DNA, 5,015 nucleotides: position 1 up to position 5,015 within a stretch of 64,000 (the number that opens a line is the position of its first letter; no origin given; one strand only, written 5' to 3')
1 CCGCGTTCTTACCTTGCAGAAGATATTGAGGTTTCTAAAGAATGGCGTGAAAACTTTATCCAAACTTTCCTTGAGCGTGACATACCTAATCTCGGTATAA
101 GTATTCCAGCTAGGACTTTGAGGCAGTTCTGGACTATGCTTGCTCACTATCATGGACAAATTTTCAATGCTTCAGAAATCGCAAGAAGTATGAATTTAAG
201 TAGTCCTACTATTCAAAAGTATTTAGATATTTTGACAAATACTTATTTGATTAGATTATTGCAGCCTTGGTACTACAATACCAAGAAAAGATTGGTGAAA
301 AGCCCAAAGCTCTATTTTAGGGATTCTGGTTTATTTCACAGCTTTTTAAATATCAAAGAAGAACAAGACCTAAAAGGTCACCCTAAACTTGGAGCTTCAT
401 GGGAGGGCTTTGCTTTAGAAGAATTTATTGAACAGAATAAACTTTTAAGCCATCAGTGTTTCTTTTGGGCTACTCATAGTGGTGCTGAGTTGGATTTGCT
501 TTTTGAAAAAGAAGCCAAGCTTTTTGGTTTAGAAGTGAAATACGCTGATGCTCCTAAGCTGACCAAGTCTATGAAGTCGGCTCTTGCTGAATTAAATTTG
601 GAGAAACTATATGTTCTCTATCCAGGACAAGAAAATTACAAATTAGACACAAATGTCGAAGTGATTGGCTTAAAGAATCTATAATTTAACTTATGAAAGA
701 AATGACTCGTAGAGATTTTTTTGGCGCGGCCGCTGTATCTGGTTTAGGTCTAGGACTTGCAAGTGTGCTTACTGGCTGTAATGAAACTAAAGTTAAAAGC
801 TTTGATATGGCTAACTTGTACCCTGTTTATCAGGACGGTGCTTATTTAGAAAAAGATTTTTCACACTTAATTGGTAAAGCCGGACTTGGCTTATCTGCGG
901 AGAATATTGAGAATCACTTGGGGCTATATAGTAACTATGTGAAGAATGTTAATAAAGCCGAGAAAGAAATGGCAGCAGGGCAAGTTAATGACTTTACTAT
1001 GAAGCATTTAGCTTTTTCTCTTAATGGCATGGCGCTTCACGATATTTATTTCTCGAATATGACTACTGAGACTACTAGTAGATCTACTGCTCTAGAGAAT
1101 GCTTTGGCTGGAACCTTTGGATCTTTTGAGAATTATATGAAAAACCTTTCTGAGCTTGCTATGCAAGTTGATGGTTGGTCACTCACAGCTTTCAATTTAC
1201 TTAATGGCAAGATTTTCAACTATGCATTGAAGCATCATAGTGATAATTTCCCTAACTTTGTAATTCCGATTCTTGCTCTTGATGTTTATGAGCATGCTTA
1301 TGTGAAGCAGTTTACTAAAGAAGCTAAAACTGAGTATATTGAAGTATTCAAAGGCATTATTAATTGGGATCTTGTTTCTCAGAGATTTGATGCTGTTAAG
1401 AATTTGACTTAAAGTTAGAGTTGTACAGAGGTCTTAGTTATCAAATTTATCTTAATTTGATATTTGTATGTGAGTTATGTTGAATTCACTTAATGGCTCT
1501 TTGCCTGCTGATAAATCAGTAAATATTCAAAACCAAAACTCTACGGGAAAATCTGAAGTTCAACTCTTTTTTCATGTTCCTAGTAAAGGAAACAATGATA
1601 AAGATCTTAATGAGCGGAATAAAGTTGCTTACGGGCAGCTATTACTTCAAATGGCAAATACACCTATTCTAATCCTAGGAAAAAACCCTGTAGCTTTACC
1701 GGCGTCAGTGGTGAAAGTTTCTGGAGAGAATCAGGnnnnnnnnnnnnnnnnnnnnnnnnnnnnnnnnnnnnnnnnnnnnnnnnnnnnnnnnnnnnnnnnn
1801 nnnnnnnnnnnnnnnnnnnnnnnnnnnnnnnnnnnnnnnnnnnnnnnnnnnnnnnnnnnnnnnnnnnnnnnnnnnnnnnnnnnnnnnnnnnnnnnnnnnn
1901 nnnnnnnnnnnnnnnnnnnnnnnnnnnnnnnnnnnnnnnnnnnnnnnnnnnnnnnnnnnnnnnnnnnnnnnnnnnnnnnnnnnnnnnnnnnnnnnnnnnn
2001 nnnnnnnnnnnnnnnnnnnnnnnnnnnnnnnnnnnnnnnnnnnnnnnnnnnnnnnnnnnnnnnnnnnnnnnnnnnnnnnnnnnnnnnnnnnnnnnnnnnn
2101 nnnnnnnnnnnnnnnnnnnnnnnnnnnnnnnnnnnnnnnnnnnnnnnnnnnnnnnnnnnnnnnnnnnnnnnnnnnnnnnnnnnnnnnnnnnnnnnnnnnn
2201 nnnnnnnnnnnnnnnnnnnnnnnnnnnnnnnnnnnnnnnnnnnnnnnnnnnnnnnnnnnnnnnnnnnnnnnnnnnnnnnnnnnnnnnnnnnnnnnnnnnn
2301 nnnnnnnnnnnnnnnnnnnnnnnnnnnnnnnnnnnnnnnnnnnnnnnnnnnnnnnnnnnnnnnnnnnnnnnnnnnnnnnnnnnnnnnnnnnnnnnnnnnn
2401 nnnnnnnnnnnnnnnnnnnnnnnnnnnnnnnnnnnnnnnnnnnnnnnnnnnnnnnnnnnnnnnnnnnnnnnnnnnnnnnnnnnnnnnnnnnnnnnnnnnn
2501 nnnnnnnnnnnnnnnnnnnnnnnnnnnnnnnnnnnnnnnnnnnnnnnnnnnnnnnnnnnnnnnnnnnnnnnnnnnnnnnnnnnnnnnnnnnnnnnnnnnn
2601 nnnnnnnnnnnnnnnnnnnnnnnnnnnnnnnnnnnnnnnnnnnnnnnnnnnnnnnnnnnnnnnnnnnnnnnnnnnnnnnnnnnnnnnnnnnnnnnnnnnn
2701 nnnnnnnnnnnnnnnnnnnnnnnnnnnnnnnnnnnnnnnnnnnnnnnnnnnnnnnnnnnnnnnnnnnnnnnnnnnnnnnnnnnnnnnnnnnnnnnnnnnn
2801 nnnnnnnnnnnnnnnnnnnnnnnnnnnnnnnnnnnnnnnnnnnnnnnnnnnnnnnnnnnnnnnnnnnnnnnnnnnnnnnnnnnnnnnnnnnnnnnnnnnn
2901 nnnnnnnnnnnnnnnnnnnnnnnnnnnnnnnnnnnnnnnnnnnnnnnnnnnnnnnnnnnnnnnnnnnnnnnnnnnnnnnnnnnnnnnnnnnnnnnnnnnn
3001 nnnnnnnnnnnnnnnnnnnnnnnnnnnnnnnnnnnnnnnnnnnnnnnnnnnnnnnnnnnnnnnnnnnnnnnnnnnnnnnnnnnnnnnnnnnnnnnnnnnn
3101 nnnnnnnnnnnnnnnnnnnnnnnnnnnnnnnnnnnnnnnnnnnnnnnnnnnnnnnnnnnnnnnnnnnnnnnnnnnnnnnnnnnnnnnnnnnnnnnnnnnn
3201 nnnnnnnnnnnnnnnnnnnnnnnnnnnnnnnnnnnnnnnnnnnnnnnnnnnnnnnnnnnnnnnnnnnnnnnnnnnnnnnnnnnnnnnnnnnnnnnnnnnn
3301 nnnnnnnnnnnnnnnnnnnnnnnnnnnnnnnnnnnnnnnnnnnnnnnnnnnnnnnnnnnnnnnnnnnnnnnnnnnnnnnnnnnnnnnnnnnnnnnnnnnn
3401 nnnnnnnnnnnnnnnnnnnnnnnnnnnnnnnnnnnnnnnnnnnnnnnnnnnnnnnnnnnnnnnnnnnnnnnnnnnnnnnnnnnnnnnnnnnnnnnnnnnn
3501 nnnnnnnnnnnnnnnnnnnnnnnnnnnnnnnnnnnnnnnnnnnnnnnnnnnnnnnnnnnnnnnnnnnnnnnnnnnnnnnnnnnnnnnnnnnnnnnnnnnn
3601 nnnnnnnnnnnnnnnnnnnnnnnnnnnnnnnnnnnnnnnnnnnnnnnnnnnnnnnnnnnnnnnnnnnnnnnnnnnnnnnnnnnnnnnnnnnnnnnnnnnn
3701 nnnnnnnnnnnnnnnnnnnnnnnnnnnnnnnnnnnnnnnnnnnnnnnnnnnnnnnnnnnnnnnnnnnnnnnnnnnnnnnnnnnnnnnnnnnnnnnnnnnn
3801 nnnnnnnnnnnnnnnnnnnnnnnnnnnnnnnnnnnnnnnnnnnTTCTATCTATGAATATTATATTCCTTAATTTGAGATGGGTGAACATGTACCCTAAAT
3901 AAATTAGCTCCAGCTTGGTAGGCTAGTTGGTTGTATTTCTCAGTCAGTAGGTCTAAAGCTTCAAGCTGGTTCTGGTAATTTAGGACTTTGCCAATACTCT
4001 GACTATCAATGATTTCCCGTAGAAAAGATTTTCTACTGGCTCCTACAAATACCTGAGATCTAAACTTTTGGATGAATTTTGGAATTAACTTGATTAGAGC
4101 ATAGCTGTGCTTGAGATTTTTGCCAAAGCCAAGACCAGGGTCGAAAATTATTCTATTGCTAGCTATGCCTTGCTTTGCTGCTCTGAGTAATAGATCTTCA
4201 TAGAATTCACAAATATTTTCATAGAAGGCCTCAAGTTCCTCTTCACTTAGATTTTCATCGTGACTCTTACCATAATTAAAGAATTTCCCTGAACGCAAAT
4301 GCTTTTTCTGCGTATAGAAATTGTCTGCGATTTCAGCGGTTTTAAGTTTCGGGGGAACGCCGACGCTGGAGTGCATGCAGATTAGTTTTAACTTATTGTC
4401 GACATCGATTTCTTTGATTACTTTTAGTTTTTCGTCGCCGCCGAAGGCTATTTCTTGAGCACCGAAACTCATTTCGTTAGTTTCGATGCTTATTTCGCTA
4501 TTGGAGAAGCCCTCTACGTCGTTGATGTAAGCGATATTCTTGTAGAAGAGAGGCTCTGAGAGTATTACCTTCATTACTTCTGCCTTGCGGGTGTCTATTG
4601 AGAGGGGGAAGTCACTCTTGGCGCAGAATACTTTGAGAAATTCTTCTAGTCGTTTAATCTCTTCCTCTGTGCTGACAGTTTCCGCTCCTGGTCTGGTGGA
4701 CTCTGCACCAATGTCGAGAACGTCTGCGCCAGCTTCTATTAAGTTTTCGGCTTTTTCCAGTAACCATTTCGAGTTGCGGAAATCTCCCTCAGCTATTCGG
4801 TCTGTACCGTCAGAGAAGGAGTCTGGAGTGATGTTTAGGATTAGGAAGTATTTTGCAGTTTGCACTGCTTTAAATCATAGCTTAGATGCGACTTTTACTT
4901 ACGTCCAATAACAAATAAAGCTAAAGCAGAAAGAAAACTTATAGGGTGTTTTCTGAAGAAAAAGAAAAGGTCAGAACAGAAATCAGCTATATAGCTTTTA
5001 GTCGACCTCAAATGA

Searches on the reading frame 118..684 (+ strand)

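Call 20: search_protein_families(library=pfam, proteins=[window:118-684:+], max_evalue=0.001)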
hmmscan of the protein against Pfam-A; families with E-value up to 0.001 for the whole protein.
window:118-684:+ (188 aa): 1 family
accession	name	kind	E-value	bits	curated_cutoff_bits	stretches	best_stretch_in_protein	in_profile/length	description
PF13635.12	DUF4143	-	3.2e-44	150.9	28.1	1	1-143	16-160/160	Domain of unknown function (DUF4143)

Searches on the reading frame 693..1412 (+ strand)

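Call 20: search_protein_families(library=pfam, proteins=[window:693-1412:+], max_evalue=0.001)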
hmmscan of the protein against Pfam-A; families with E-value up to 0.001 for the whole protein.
window:693-1412:+ (239 aa): 1 family
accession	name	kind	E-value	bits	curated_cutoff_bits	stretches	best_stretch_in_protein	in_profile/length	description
PF02777.23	Sod_Fe_C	-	3.2e-17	62.9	20.9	1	132-231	3-102/102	Iron/manganese superoxide dismutases, C-terminal domain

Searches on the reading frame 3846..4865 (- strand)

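Call 20: search_protein_families(library=pfam, proteins=[window:3846-4865:-], max_evalue=0.001)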
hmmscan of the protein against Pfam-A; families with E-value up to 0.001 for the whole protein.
window:3846-4865:- (339 aa): 1 family
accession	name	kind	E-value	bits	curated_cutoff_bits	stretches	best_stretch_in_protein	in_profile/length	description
PF00809.28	Pterin_bind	-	2.6e-45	155.4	25.5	1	9-326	3-244/244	Pterin binding enzyme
